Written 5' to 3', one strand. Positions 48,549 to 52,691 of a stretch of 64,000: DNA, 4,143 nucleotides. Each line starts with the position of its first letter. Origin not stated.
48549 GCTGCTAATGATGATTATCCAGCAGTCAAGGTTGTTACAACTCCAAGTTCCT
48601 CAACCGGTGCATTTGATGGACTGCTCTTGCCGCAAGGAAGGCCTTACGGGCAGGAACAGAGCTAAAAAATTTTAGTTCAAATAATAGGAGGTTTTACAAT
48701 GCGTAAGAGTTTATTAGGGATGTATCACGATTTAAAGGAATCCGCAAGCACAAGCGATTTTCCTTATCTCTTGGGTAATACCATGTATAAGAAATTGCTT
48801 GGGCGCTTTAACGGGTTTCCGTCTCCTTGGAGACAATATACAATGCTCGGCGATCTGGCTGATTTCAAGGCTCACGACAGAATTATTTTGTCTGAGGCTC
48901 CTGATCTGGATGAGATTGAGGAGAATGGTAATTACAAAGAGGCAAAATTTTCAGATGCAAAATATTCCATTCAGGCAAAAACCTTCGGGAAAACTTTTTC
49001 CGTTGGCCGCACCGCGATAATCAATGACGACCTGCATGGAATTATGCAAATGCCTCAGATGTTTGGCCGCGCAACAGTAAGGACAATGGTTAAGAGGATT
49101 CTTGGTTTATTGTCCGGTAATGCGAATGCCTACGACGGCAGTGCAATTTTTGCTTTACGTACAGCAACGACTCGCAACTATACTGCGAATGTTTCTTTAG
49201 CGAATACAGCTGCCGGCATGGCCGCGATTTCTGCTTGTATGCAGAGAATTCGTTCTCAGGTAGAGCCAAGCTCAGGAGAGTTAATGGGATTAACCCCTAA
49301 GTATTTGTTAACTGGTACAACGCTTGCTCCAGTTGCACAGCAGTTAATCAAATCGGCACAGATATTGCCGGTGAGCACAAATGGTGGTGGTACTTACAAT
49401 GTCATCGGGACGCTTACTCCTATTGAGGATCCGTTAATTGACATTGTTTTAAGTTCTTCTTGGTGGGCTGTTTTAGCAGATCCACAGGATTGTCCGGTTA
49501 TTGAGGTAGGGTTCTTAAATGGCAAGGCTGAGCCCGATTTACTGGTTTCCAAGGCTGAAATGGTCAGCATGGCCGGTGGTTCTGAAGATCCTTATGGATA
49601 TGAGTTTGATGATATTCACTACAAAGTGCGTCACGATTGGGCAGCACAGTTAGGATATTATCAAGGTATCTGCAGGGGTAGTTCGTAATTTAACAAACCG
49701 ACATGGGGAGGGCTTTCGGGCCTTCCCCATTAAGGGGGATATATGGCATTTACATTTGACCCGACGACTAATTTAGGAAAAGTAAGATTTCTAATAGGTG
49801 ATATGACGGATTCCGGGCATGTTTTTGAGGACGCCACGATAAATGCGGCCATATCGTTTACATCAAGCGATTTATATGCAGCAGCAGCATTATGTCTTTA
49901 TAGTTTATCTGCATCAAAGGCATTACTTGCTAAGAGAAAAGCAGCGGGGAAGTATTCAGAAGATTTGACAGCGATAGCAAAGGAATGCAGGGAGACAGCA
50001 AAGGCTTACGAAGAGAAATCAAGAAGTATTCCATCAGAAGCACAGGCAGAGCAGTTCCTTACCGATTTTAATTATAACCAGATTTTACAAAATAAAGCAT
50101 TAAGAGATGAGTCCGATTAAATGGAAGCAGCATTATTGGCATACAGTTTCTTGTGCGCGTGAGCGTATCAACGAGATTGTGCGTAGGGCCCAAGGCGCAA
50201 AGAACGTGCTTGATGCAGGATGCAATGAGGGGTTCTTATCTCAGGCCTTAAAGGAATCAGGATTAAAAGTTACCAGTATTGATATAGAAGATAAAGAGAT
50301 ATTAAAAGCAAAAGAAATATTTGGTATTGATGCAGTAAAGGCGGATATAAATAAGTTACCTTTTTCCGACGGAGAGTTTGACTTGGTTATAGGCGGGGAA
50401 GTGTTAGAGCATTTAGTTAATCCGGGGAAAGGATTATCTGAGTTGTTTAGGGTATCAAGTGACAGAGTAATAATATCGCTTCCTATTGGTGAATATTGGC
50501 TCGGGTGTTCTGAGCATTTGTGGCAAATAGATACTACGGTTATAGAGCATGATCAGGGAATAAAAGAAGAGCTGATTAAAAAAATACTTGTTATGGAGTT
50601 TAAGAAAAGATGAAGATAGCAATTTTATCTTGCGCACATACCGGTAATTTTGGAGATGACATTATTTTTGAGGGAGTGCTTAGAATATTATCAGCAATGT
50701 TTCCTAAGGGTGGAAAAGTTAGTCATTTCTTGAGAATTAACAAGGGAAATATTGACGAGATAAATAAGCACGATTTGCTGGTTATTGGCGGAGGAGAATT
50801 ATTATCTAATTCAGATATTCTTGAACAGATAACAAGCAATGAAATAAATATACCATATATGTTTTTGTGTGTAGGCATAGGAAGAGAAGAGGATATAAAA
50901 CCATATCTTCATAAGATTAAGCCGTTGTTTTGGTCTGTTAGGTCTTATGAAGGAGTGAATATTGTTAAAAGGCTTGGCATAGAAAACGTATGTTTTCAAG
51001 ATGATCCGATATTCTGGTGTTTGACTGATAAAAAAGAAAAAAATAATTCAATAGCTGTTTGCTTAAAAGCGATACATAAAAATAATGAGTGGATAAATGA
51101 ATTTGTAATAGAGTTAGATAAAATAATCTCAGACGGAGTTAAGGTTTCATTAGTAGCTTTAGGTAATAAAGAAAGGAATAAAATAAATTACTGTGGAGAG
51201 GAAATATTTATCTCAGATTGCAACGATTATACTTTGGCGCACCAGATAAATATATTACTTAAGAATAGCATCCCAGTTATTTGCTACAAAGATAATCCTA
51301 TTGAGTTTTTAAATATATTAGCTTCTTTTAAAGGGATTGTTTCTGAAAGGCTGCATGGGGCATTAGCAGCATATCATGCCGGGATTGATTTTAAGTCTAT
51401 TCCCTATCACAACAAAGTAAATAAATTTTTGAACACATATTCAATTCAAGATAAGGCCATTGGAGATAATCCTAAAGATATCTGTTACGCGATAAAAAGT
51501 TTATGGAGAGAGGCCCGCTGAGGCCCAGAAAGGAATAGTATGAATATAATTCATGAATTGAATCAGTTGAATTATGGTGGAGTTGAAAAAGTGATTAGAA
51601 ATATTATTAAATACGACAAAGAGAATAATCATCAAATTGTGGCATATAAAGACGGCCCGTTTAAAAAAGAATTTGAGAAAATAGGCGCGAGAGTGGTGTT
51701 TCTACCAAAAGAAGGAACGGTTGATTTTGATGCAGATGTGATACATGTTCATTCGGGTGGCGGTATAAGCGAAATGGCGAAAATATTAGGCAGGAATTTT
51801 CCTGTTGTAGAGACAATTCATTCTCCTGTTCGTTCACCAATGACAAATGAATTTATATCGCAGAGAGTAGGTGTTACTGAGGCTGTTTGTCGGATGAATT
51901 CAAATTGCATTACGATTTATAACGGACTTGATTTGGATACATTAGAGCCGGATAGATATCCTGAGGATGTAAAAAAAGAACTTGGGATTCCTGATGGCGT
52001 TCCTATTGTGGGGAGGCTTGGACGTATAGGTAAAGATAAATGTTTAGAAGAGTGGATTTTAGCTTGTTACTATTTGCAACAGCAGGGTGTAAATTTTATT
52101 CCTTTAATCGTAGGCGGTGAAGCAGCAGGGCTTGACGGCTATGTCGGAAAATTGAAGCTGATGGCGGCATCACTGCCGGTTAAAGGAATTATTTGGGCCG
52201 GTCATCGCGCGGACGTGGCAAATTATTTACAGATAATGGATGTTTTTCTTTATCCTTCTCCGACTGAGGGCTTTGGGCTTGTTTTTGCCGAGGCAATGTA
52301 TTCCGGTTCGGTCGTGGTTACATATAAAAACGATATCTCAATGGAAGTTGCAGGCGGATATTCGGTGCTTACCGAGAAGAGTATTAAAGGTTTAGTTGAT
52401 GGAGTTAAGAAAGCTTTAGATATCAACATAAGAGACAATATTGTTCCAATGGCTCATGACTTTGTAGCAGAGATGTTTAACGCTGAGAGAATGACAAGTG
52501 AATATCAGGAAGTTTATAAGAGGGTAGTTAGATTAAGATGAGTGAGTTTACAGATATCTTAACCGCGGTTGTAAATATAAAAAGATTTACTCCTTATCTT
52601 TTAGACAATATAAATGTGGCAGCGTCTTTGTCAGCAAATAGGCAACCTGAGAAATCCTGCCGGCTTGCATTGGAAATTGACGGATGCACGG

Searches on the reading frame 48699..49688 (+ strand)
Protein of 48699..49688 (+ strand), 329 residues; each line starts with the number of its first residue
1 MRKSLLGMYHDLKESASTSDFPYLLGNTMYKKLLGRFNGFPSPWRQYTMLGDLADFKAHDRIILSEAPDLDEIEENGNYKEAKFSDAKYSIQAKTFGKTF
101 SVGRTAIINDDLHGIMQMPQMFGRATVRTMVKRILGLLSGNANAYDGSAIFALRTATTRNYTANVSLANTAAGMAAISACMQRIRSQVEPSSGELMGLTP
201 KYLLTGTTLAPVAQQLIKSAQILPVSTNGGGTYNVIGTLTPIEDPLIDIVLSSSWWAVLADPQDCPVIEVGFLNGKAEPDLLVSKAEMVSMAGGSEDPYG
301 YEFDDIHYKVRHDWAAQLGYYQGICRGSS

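Call 3: search_protein_families(library=pfam, proteins=[window:48699-49688:+], max_evalue=0.1)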
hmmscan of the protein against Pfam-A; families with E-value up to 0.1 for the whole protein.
window:48699-49688:+ (329 aa): 2 families
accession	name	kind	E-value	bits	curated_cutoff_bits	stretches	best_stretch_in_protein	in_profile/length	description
PF25209.1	Phage_capsid_4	-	2e-39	136.9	27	1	14-316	2-249/262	Phage capsid protein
PF10124.15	Mu-like_gpT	-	4.9e-07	29.8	20.1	1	80-173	56-151/289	Mu-like prophage major head subunit gpT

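Call 4: search_protein_families(library=phrogs, proteins=[window:48699-49688:+], max_evalue=0.01)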
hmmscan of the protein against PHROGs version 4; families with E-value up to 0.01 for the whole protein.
window:48699-49688:+ (329 aa): 5 families
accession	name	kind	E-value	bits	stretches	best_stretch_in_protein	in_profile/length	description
phrog_4523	-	head and packaging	4.4e-56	191.9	1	16-326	356-640/644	major head and protease protein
phrog_133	-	head and packaging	5.3e-53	181.7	1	15-326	377-664/668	head maturation protease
phrog_29592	-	unknown function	3.5e-26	92.7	1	12-325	586-886/893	-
phrog_371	-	head and packaging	2.6e-10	41.1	1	77-152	61-138/303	major head protein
phrog_26519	-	unknown function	1.7e-06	28.9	1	118-279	5-156/192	-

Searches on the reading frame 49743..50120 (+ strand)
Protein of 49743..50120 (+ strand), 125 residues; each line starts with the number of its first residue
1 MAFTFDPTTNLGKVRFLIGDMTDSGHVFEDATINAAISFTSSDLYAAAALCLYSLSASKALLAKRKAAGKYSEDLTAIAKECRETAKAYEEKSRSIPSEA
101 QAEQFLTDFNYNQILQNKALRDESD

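Call 51: search_protein_families(library=pfam, proteins=[window:49743-50120:+], max_evalue=0.01)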
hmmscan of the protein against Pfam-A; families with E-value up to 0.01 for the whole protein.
window:49743-50120:+ (125 aa): 0 families

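Call 52: search_protein_families(library=phrogs, proteins=[window:49743-50120:+], max_evalue=0.001)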
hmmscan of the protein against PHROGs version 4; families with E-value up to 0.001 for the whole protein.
window:49743-50120:+ (125 aa): 2 families
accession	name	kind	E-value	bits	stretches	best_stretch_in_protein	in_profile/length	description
phrog_18316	-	unknown function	6.5e-07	30.6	1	19-95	22-108/134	-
phrog_1732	-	unknown function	2.7e-06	28.9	1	1-86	1-86/152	-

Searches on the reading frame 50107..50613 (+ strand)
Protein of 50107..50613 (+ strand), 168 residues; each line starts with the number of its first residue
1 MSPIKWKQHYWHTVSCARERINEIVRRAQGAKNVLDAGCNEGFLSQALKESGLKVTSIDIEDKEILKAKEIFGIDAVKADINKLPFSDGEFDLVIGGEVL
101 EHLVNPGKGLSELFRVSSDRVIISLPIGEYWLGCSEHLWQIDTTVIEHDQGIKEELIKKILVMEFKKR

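Call 3: search_protein_families(library=pfam, proteins=[window:50107-50613:+], max_evalue=0.1)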
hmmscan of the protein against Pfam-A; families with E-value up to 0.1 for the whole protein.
window:50107-50613:+ (168 aa): 12 families
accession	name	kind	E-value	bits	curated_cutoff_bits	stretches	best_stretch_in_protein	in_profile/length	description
PF08241.18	Methyltransf_11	-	5.5e-16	59.4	21.2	1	35-116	1-86/95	Methyltransferase domain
PF13649.12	Methyltransf_25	-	3e-13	50.7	27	1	34-116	1-92/97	Methyltransferase domain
PF13847.12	Methyltransf_31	-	4.4e-13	49.6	27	1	30-123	3-107/145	Methyltransferase domain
PF13489.12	Methyltransf_23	-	1.5e-10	41.5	27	1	17-119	9-110/164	Methyltransferase domain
PF07021.18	MetW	-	2.4e-10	40.8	21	1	21-131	4-115/193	Methionine biosynthesis protein MetW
PF08242.18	Methyltransf_12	-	3.4e-08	34.5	30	1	35-116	1-91/98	Methyltransferase domain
PF05401.17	NodS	-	0.00016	22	24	1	20-103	33-119/201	Nodulation protein S (NodS)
PF13679.12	Methyltransf_32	-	0.0004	20.8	27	1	14-71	6-72/143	Methyltransferase domain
PF03848.20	TehB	-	0.0014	18.5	20.4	1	21-101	22-106/193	Tellurite resistance protein TehB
PF01209.24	Ubie_methyltran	-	0.0022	17.8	20.1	1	18-116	36-142/233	ubiE/COQ5 methyltransferase family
PF05148.21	Methyltransf_8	-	0.048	14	27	1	20-95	62-127/219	Hypothetical methyltransferase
PF06325.19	PrmA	-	0.063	13.2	22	1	26-95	157-231/296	Ribosomal protein L11 methyltransferase (PrmA)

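Call 4: search_protein_families(library=phrogs, proteins=[window:50107-50613:+], max_evalue=0.01)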
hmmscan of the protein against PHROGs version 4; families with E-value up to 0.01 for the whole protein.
window:50107-50613:+ (168 aa): 4 families
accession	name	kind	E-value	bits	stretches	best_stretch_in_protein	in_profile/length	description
phrog_22502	-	other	1.7e-09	38.8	1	30-119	71-167/276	methyltransferase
phrog_27380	-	other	1.1e-06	29.4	1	29-105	89-168/285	methyltransferase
phrog_954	-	other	3.5e-06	27.4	1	15-95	35-115/229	DNA methyltransferase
phrog_23522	-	unknown function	0.0057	17.2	1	29-117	51-144/273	-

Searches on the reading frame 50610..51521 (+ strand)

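Call 3: search_protein_families(library=pfam, proteins=[window:50610-51521:+], max_evalue=0.1)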
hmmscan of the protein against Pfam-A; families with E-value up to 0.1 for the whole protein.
window:50610-51521:+ (303 aa): 1 family
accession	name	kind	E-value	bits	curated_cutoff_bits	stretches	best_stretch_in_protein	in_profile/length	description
PF04230.19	PS_pyruv_trans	-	9.2e-18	65.6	25.3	1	13-267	1-279/280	Polysaccharide pyruvyl transferase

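Call 4: search_protein_families(library=phrogs, proteins=[window:50610-51521:+], max_evalue=0.01)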
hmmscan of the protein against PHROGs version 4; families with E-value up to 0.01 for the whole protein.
window:50610-51521:+ (303 aa): 0 families

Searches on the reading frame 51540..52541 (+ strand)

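Call 3: search_protein_families(library=pfam, proteins=[window:51540-52541:+], max_evalue=0.1)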
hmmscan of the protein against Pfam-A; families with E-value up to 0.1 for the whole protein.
window:51540-52541:+ (333 aa): 5 families
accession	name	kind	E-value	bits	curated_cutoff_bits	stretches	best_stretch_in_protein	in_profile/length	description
PF00534.26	Glycos_transf_1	-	3e-19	69.6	26.4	1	143-296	4-159/172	Glycosyl transferases group 1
PF13692.12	Glyco_trans_1_4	-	3.5e-13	50.5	27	1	156-293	3-140/142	Glycosyl transferases group 1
PF13439.12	Glyco_transf_4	-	1.4e-05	25.6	28.5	1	60-98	68-108/170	Glycosyltransferase Family 4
PF20706.3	GT4-conflict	-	0.0011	18.5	26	1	213-256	262-305/385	Family 4 Glycosyltransferase in conflict systems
PF04217.19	DUF412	-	0.044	14.2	23.6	1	206-227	68-89/141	Protein of unknown function, DUF412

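Call 4: search_protein_families(library=phrogs, proteins=[window:51540-52541:+], max_evalue=0.01)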
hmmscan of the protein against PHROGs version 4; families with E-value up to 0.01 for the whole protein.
window:51540-52541:+ (333 aa): 2 families
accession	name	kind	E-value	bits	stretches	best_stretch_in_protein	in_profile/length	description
phrog_2170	-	moron, auxiliary metabolic gene and host takeover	2.2e-10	41.1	1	121-328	150-343/374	glycosyltransferase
phrog_4356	-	moron, auxiliary metabolic gene and host takeover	0.0033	17.7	1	226-327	187-283/307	glycosyltransferase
